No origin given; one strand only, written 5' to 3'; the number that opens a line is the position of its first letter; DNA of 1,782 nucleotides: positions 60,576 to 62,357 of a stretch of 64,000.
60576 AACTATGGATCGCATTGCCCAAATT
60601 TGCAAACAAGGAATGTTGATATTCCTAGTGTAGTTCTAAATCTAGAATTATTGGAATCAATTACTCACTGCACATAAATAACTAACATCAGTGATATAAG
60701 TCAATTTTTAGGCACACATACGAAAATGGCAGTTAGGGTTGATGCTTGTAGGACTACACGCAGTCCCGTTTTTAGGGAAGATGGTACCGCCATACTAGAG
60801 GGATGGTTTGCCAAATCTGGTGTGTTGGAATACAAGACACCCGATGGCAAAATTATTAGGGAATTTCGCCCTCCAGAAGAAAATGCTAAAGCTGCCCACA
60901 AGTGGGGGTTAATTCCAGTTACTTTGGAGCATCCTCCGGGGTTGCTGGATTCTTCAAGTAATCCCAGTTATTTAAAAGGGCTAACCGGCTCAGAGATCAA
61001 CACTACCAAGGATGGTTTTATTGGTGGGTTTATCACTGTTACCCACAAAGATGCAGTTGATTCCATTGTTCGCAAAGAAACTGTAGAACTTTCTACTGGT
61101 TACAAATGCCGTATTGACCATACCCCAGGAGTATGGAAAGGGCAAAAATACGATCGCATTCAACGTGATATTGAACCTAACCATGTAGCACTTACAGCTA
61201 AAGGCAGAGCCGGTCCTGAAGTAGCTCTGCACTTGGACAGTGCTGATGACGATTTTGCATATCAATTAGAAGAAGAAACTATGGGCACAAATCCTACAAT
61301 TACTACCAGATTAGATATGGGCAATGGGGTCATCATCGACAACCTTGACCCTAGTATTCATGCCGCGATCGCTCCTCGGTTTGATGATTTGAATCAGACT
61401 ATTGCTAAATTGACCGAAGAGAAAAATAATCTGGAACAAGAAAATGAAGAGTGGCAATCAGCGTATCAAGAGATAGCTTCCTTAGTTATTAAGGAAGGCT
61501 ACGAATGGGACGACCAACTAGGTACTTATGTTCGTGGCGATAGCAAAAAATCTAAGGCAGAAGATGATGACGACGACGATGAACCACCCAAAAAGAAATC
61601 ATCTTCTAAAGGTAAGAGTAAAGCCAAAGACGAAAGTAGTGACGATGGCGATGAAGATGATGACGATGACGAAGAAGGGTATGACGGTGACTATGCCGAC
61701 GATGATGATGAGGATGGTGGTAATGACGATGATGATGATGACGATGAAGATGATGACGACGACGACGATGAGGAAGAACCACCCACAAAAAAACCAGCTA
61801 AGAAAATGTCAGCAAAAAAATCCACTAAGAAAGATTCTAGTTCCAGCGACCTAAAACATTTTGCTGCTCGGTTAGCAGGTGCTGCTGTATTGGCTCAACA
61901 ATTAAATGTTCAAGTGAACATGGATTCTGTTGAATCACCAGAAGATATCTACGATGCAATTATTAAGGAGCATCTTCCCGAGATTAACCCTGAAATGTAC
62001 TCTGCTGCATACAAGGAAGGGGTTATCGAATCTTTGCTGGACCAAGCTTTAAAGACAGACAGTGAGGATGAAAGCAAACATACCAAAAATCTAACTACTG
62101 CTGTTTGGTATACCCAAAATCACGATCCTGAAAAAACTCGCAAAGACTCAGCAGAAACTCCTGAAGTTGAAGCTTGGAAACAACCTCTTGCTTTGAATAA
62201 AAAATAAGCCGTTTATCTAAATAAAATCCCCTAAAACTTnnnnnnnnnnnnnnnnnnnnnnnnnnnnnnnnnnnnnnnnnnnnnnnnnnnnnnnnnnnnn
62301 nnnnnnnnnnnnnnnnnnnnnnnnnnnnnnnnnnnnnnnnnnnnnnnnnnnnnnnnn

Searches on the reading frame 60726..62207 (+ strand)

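Call 23: search_protein_families(library=phrogs, proteins=[window:60726-62207:+], max_evalue=0.00001)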
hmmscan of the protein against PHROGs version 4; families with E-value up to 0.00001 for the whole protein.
window:60726-62207:+ (493 aa): 5 families
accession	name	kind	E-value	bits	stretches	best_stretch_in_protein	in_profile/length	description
phrog_530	-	head and packaging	3.1e-50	172.4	1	3-256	21-273/390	head maturation protease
phrog_2229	-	head and packaging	9.2e-29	102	1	45-431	59-393/428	head maturation protease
phrog_12864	-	head and packaging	1.6e-26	94.4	1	39-360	77-393/468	head maturation protease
phrog_3778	-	head and packaging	7.2e-18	65.8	1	98-393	256-511/593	head maturation protease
phrog_30637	-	unknown function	1.1e-16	61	1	46-293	783-1011/1119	-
